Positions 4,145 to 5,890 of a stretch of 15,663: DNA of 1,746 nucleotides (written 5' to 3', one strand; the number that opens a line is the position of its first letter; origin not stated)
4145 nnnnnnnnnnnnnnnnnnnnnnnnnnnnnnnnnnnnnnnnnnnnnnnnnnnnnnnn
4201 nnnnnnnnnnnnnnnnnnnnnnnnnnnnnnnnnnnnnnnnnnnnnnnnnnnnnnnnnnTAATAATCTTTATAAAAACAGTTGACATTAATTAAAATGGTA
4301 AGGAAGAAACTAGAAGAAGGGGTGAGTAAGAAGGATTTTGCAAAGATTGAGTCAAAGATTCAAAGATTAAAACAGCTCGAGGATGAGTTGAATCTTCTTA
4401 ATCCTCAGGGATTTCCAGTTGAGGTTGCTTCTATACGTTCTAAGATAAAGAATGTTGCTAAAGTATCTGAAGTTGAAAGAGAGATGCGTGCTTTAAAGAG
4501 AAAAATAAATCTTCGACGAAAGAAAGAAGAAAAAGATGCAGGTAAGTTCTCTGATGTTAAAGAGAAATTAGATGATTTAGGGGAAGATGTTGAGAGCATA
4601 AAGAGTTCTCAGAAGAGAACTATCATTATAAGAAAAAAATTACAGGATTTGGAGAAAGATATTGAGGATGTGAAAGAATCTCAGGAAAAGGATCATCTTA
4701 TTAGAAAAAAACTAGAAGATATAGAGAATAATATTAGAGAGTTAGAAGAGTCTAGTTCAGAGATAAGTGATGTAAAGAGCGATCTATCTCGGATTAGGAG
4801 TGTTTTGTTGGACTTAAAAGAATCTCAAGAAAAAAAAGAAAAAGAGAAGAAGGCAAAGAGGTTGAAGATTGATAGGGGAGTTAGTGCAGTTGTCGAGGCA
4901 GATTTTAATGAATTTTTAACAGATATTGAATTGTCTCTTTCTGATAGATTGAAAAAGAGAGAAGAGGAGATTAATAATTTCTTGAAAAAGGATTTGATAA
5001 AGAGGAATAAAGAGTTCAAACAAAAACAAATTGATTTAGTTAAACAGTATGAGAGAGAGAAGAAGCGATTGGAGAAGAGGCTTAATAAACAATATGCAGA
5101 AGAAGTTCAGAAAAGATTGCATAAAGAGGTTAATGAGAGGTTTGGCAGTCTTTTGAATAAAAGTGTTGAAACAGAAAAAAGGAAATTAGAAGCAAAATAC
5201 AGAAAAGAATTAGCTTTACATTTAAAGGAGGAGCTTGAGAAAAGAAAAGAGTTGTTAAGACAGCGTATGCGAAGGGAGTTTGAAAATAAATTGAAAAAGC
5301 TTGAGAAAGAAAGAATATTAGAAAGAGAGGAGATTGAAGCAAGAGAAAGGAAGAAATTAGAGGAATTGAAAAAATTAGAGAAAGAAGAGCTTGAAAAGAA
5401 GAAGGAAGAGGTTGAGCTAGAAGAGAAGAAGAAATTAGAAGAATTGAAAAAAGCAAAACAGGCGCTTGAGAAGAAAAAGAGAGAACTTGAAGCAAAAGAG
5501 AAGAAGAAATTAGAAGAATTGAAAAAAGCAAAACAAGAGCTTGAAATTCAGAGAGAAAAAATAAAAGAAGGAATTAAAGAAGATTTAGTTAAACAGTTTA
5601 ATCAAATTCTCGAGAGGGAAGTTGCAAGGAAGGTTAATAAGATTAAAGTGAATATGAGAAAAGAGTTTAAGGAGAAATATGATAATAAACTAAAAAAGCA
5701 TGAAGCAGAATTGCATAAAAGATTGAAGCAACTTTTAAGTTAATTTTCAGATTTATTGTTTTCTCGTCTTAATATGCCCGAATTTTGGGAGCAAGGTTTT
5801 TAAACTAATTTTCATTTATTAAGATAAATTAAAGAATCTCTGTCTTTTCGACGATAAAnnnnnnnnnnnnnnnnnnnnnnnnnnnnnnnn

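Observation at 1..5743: Co-directional cluster: tail-fibre-like adhesin, small TM protein, two paralogous bitopic beta-sandwich proteins and a giant K/E coiled-coil. Candidate trans-envelope attachment/scaffold module.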

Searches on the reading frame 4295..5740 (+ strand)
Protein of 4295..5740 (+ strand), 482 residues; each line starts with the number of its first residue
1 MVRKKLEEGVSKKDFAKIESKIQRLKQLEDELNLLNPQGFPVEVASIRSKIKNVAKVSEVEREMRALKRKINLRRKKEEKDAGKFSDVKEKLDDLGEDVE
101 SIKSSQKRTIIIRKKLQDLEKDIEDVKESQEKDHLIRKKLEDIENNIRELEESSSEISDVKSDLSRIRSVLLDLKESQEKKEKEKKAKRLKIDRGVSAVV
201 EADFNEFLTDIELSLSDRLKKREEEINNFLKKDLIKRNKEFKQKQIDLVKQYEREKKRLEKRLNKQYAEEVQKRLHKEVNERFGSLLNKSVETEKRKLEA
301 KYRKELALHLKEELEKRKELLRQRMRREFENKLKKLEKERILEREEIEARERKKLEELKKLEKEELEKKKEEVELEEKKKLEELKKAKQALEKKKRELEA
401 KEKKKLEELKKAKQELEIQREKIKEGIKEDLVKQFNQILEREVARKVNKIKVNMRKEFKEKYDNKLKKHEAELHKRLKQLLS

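Call 6: search_protein_families(library=pfam, proteins=[window:4295-5740:+], max_evalue=1)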
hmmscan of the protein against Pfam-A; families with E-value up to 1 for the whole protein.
window:4295-5740:+ (482 aa): 0 families

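Call 7: search_protein_families(library=ncbifam, proteins=[window:4295-5740:+], max_evalue=1)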
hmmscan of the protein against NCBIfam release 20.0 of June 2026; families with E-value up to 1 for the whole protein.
window:4295-5740:+ (482 aa): 1 family
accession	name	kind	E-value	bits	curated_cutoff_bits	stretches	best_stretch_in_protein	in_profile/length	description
TIGR04166.1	methano_MtrB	equivalog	0.29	11.4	50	0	7-55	24-73/95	tetrahydromethanopterin S-methyltransferase subunit MtrB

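Call 10: search_protein_families(library=phrogs, proteins=[window:4295-5740:+], max_evalue=0.1)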
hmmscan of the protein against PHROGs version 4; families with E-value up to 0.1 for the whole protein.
window:4295-5740:+ (482 aa): 3 families
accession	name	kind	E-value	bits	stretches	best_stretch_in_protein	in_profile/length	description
phrog_16372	-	unknown function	0.028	15.4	1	4-47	17-59/138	-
phrog_5943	-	unknown function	0.04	14.4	1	12-119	140-243/257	-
phrog_27011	-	connector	0.045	14.2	1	193-232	208-247/279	head closure Hc2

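Call 37: find_homologous_proteins(query=window:4295-5740:+, max_evalue=0.001)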
Query window:4295-5740:+ (482 aa): 2 proteins with E <= 0.001 among 8000 candidates.
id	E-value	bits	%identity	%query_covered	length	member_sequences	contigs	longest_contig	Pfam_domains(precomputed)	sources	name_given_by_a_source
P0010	5.1e-9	54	30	65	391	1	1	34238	-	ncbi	ncbi:MAG: hypothetical protein AABW83_02305, partial [Nanoarchaeota archaeon]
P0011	3.6e-6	45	33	61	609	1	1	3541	-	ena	-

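Call 84: predict_structure(alignment_id=A8)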
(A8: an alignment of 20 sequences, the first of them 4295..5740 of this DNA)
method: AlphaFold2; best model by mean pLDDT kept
length: 482 residues; sequences in the alignment: 20
mean_pLDDT: 79.5   pTM: 0.28
mean pLDDT of the five models: 79.5, 79.4, 79.2, 78.5, 77.7
residues with pLDDT >= 90: 94; 70-90: 310; 50-70: 42; < 50: 36
segments of 3 or more residues with pLDDT < 50: 1-7, 192-197, 359-376
pLDDT, mean of each block of 10 residues (from residue 1): 48 86 96 93 96 95 96 81 53 56 79 86 85 85 86 84 85 86 72 47 74 88 91 92 91 89 88 82 77 84 86 89 89 86 80 59 37 48 69 78 80 79 75 77 80 81 86 86 75
secondary structure, 60 per line:
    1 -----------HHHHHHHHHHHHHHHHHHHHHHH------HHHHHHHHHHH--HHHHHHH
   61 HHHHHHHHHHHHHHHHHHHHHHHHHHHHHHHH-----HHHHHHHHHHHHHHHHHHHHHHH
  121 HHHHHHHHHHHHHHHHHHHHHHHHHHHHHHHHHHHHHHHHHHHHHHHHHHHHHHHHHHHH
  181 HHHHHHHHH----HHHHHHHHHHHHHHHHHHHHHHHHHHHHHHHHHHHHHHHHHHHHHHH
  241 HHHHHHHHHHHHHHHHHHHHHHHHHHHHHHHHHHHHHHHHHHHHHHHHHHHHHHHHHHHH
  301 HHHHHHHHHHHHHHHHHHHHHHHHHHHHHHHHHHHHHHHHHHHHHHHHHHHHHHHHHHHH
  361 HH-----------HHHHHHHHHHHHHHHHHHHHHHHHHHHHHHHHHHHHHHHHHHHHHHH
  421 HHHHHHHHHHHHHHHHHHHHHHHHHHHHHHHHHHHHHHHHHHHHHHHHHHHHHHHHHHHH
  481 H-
elements in order: H12-34 H41-51 H54-92 H98-189 H194-362 H374-481
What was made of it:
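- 4295..5743 (+): P6: a 482-aa all-helical basic protein. Features: conserved N-terminal three-helix domain (residues 12-78; nt 4328-4528), heptad-periodic segment (residues 80-190; nt 4532-4864), conserved block 2 (residues 182-300; nt 4838-5194), variable K/E repeats, and a conserved C-terminal block (residues 454-478; nt 5654-5728). AF2 in call 84.
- On Canonical coiled-coil / intermediate-filament-like proteins (P6): AF2 predicts helices of up to 169 residues (call 84).
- P6 has an N-terminal domain at pLDDT 93-96, followed by helices 98-189, 194-362 and 374-481 (call 84).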

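Call 87: fold_search(model_id=the predicted structure, library=pdb)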
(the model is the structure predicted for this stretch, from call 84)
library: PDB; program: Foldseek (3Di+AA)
matches with E <= 10: 72; with E <= 0.001: 0
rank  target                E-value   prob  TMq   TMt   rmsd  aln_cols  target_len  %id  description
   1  8odu_C                1.5e+00  0.21  0.09  0.17  18.2        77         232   23  Chaetomium thermophilum Get1/Get2 heterotetramer in complex with a Get3 dimer (amphipol) (released 2023-11-29)
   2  9e5c_1t               2.2e+00  0.09  0.12  0.05  34.9       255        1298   17  Cryo-EM structure of 96 nm repeat of microtubule doublet from T. brucei flagellum (released 2025-03-12)
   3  5sva_U                2.7e+00  0.12  0.09  0.24  15.9        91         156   20  Mediator-RNA Polymerase II Pre-Initiation Complex (released 2016-09-28)
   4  7n6g_3H               2.9e+00  0.06  0.13  0.18  63.2       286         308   16  C1 of central pair (released 2022-05-18)
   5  7sqc_O1               3.1e+00  0.06  0.13  0.10  58.1       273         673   16  Ciliary C1 central pair apparatus isolated from Chlamydomonas reinhardtii (released 2022-04-13)
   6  8dab_B                3.8e+00  0.20  0.09  0.57   2.6        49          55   12  Coevolved affibody-Z domain pair LL2.c17 (released 2023-07-26)
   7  8da6_D                3.8e+00  0.16  0.09  0.53   2.9        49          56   12  Coevolved affibody-Z domain pair LL1.c5 (released 2023-07-26)
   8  3rgu_D                3.8e+00  0.08  0.08  0.31   6.4        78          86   12  Structure of Fap-NRa at pH 5.0 (released 2011-12-28)
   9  5fd9                  3.8e+00  0.08  0.08  0.27  20.4       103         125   16  X-ray Crystal Structure of ESCRT-III Snf7 core domain (conformation B) (released 2015-12-30)
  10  8trh_G                4.1e+00  0.06  0.09  0.22  20.2       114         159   17  The IDRc bound human core Mediator complex (released 2024-10-09)
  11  2b87_MODEL_1_A        4.7e+00  0.15  0.09  0.54   2.8        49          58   16  Structural basis for molecular recognition in an affibody:affibody complex (released 2006-05-23)
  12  6cnn_A                4.7e+00  0.06  0.09  0.11  23.8       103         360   18  Cryo-EM structure of the human SK4/calmodulin channel complex in the Ca2+ bound state I (released 2018-05-02)
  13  9c8w_A                5.0e+00  0.10  0.09  0.46   4.0        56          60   11  X-ray crystal structure of Methylorubrum extorquens apo LanD (released 2024-10-16)
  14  9rgz_A                5.0e+00  0.09  0.10  0.35   4.6        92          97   17  X-ray crystal structure of a de novo designed single-chain antiparallel 3-helix coiled-coil bundle, sc-apCC3-CW-2NTT (released 2025-09-03)
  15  9eom                  5.0e+00  0.08  0.14  0.28  34.5       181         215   14  250A Vipp1 dL10Ala helical tubes in the presence of EPL (released 2024-10-16)
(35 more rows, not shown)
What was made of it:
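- Tried and rejected: The P6 model gave nothing at E<1 (call 87).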

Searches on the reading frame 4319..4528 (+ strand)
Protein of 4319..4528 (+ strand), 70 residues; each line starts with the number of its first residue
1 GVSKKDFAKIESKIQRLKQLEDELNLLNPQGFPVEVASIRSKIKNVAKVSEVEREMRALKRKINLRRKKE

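Call 67: find_homologous_proteins(query=A7, max_evalue=0.001)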
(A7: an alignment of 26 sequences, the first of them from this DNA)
Query A7 (26 sequences) (70 aa, profile of the alignment): 19 proteins with E <= 0.001 among 1112 candidates.
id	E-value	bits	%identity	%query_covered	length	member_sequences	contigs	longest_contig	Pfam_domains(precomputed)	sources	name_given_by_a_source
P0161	2.1e-29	119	49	96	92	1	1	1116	-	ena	-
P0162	8.4e-29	117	38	71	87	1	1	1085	-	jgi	-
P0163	1.1e-27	113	44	90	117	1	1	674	-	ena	-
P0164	2.3e-27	112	43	93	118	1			-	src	-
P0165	3.1e-27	112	43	90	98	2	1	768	-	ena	-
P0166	4.9e-27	111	48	93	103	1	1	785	-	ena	-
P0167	8.6e-27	111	44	84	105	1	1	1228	-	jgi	-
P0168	1.1e-26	110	38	97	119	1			-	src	-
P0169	2.2e-26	109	46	90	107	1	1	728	-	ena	-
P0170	7.2e-26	108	49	79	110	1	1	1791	-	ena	-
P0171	2.9e-25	106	42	84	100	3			-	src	-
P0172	5.6e-24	102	43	87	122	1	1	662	-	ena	-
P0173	9.3e-22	94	39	94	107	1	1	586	-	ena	-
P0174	2.1e-21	93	38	87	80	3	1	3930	-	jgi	-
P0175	4.0e-21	92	38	90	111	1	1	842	-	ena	-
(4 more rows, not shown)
